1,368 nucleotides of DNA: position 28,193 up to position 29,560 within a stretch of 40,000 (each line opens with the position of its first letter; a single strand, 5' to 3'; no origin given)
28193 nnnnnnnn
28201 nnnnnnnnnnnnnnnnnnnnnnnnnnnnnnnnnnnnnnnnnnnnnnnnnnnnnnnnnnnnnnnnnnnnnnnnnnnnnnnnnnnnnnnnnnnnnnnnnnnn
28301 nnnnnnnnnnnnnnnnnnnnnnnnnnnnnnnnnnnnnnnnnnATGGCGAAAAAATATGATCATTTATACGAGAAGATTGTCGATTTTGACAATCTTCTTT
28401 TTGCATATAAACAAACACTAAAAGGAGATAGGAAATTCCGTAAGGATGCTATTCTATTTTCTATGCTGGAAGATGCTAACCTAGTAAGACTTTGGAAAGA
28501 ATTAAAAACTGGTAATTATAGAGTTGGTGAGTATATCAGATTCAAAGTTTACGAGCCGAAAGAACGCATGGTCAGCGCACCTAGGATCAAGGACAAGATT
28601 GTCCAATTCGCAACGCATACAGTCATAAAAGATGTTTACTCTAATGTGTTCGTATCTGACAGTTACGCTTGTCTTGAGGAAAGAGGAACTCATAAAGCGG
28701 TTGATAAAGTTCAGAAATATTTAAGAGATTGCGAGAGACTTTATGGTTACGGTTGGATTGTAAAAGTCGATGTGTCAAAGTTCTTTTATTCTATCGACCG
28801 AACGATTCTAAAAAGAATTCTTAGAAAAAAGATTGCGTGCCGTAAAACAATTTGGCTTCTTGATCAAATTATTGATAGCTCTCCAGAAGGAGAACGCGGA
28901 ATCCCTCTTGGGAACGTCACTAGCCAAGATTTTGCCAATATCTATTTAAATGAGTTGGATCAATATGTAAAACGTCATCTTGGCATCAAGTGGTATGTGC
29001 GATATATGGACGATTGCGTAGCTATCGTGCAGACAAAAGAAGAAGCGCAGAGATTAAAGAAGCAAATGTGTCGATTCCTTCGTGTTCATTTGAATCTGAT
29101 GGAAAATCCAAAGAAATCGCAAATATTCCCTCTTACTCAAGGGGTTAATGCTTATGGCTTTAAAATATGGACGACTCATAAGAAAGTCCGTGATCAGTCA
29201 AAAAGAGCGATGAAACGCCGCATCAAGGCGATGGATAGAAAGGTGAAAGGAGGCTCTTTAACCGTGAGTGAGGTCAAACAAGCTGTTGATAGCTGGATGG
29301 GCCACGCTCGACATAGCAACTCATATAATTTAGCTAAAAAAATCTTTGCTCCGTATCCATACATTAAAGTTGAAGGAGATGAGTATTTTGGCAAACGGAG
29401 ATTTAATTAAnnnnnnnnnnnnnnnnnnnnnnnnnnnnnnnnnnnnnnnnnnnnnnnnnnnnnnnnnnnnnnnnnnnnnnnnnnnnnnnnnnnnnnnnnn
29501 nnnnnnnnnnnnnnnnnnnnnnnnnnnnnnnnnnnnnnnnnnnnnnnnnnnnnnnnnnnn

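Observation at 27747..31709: Complete diversity-generating retroelement in the tail-fibre region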

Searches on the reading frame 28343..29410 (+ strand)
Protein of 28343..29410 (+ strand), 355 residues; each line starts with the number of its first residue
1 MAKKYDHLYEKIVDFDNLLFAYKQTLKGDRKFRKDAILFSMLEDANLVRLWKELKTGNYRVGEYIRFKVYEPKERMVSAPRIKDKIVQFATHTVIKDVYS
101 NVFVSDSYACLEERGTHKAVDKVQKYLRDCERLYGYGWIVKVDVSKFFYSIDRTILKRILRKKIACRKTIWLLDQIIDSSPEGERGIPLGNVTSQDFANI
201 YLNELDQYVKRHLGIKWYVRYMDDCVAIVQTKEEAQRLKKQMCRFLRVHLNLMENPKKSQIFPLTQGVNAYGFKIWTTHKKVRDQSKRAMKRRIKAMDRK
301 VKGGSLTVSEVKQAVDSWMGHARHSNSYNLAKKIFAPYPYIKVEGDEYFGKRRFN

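Call 5: search_protein_families(library=pfam, proteins=[window:28343-29410:+], max_evalue=0.01)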
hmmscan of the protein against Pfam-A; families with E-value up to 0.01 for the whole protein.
window:28343-29410:+ (355 aa): 2 families
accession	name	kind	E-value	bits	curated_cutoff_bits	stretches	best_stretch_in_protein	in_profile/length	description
PF00078.32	RVT_1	-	2.5e-22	80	29.6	1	73-274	8-204/205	Reverse transcriptase (RNA-dependent DNA polymerase)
PF04100.18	Vps53_N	-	0.0095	15.4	26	0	79-163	212-298/372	Vps53, N-terminal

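Call 9: search_protein_families(library=ncbifam, proteins=[window:28343-29410:+], max_evalue=1)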
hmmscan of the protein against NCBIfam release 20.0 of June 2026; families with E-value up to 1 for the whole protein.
window:28343-29410:+ (355 aa): 8 families
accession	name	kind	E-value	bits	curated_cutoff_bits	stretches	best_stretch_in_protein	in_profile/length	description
TIGR04416.1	group_II_RT_mat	equivalog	8.7e-41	140.2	300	1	44-305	33-306/353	group II intron reverse transcriptase/maturase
NF041747.1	Drt3a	equivalog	1.4e-21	77.3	200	1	117-267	95-243/412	antiviral reverse transcriptase Drt3a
NF038233.2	retron_St85_RT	exception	4.3e-13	49.2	235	1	72-311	36-263/289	retron St85 family RNA-directed DNA polymerase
NF041746.1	Drt2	equivalog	1.3e-11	44.3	390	1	181-307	218-350/416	antiviral reverse transcriptase Drt2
NF041749.1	Drt4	equivalog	1.6e-08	34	450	1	123-270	123-275/489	antiviral reverse transcriptase Drt4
NF041748.1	Drt3b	equivalog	9.8e-05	21.2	350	1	136-262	173-315/647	antiviral reverse transcriptase Drt3b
NF042941.1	Retron_TIR_antiphage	equivalog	0.00016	20.6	600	1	72-242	39-197/464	TIR domain-containing anti-phage reverse transcriptase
NF011009.0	PRK14435.1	equivalog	0.035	14.3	119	1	208-241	23-56/90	acylphosphatase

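Call 11: search_dna_similar(query=window:28343-29410:+, collection=phages, mode=protein, max_evalue=1e-10)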
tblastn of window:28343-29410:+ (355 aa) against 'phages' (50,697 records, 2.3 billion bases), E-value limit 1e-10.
Records with a match: 155; places in all: 155; records where one place covers at least 80% of the query: 119.
Best place of each record, by identity: <60% 155.
By first word of the organism name: Bacteriophage 31; Bacteroides 27; uncultured 16; Faecalibacterium 14; Vibrio 6; Pseudomonas 6; Bordetella 5; CrAssphage 5; Butyrivibrio 4; Burkholderia 4; and 21 more.
By host as written in the record: - 72; Faecalibacterium prausnitzii 12; Bacillus alcalophilus CGMCC 1.3604 3; Butyrivibrio fibrisolvens DSM 3071 3; Helicobacter canis 3; Vibrio parahaemolyticus 2; Pseudoalteromonas elyakovii HL-AS1 2; Propithecus coquereli 2; and 48 more.
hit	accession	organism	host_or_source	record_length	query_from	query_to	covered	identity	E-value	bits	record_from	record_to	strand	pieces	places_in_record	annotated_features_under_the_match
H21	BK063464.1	Mushuvirus mushu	Oscillospiraceae sp. ER4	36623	9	350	96%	45.1%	7e-83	280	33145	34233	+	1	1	reverse transcriptase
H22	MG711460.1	Faecalibacterium phage FP_Mushu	Faecalibacterium prausnitzii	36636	9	350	96%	44.8%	1e-82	279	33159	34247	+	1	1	RNA-dependent DNA polymerase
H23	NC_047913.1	Faecalibacterium phage FP_Mushu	Faecalibacterium prausnitzii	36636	9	350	96%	44.8%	1e-82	279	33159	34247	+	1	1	Reverse transcriptase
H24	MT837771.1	Bacteriophage sp.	human fecal samples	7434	9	333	92%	40.4%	6e-62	219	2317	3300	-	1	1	record has no annotation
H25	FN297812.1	Vibrio phage VP585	Vibrio parahaemolyticus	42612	9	336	92%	39.8%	2e-76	261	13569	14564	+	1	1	gp20 protein | gp21 protein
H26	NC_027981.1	Vibrio phage VP585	Vibrio parahaemolyticus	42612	9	336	92%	39.8%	2e-76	261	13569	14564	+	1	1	Reverse transcriptase | gp21 protein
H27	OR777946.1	Phage nd12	-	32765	9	333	92%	40.1%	1e-60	216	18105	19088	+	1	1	hypothetical protein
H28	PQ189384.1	Vibrio phage 1F273_PE002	Vibrio cyclitrophicus 1F273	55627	8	347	96%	37.9%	2e-70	244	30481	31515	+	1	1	hypothetical protein (x2)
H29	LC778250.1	Aeromonas phage phiWae15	filtration agent for carassius auratus ...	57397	8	335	92%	38.9%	6e-71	245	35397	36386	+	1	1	RNA-directed DNA polymerase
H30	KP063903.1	Bacillus phage BalMu-1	Bacillus alcalophilus CGMCC 1.3604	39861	1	338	95%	37.6%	3e-66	232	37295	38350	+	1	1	retron-type RNA-directed DNA polymerase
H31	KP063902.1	Bacillus phage BalMu-1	Bacillus alcalophilus CGMCC 1.3604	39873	1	338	95%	37.6%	3e-66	232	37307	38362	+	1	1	retron-type RNA-directed DNA polymerase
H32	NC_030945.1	Bacillus phage BalMu-1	Bacillus alcalophilus CGMCC 1.3604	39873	1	338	95%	37.6%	3e-66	232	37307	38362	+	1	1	Reverse transcriptase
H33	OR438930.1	Pseudoalteromonas phage proACA1-A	Pseudoalteromonas elyakovii HL-AS1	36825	9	338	90%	39.7%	2e-55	241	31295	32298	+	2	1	none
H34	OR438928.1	Pseudoalteromonas phage ACA1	Pseudoalteromonas elyakovii HL-AS1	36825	9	335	92%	38.4%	4e-67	234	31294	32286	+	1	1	reverse transcriptase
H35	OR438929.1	Pseudoalteromonas phage ACA2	Pseudoalteromonas nigrifaciens HL-AS2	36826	9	335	92%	38.4%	4e-67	234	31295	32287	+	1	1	reverse transcriptase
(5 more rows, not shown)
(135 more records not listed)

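Call 15: find_related_loci(query=window:28343-29410:+, collection=genome_contigs, flank=10000)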
Query window:28343-29410:+ (355 aa) in genome_contigs; peptide patterns used: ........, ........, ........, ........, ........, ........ (x = any residue, [..] = any of these).
429 stretches matched a pattern; 384 encode a relative of the query (tblastn E <= 1e-3); the best 80 are kept; 80 distinct loci.
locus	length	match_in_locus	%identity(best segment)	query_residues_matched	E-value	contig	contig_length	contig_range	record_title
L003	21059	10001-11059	79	1-353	0e+0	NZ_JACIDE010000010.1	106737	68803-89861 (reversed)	Anoxybacteroides voinovskiense strain DSM 17075 Ga0373221_10, whole genome shotgun sequence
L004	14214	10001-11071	73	1-355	2e-178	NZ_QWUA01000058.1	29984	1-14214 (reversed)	Rummeliibacillus sp. POC4 contig00064, whole genome shotgun sequence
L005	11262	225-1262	76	7-352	4e-178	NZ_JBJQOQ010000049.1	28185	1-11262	Brevibacillus sp. B_LB10_24 Scaffold49, whole genome shotgun sequence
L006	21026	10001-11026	72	8-350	1e-165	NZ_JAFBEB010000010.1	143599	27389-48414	Brevibacillus fulvus strain DSM 25523 Ga0454042_10, whole genome shotgun sequence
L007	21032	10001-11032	66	8-351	2e-152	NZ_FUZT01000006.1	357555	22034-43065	Maledivibacter halophilus strain M1, whole genome shotgun sequence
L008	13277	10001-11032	66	8-351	2e-152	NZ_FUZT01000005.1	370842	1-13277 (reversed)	Maledivibacter halophilus strain M1, whole genome shotgun sequence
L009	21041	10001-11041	64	8-353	1e-151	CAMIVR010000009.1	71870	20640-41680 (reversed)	MAG: uncultured Brevibacillus sp. isolate SRR12377473_bin.19_metawrap_v1.3_MAG genome assembly, contig: SRR12377473_170,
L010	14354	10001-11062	62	2-355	4e-148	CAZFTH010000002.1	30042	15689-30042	MAG TPA_asm: uncultured Peptostreptococcaceae bacterium isolate SRP241341_co1_13 genome assembly, contig: NODE_1768_leng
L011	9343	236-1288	62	2-352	1e-144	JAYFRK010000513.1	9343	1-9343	MAG: Clostridium sp. isolate CA_81 c_CA_000000023227, whole genome shotgun sequence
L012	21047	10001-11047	63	2-350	8e-144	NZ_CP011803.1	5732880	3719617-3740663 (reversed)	Clostridium carboxidivorans P7 chromosome, complete genome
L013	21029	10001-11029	65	8-350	8e-140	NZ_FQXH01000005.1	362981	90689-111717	Tepidibacter thalassicus DSM 15285, whole genome shotgun sequence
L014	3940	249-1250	61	2-352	6e-141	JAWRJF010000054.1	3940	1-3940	MAG: Anaerovoracaceae bacterium isolate ADS23 c_000000088444, whole genome shotgun sequence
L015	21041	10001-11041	57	8-352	5e-132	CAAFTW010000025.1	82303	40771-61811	MAG TPA_asm: Clostridia bacterium, isolate HGM13489, WGS project CAAFTW010000000 data, contig: SRS295016_24_k89_19555, w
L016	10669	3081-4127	56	8-354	2e-125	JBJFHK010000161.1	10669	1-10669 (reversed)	MAG: Eubacterium sp. isolate PUUB62_bin.015 NODE_3095_length_10669_cov_26.315904, whole genome shotgun sequence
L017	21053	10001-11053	62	1-352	7e-148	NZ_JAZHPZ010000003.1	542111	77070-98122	Paenibacillus haidiansis strain M1 Scaffold3, whole genome shotgun sequence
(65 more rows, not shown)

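Call 26: find_encoding_contigs(protein=window:28343-29410:+, flank=4000, max_places=10)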
Protein window:28343-29410:+ (355 aa): no gene with exactly this product is on record in the collection.
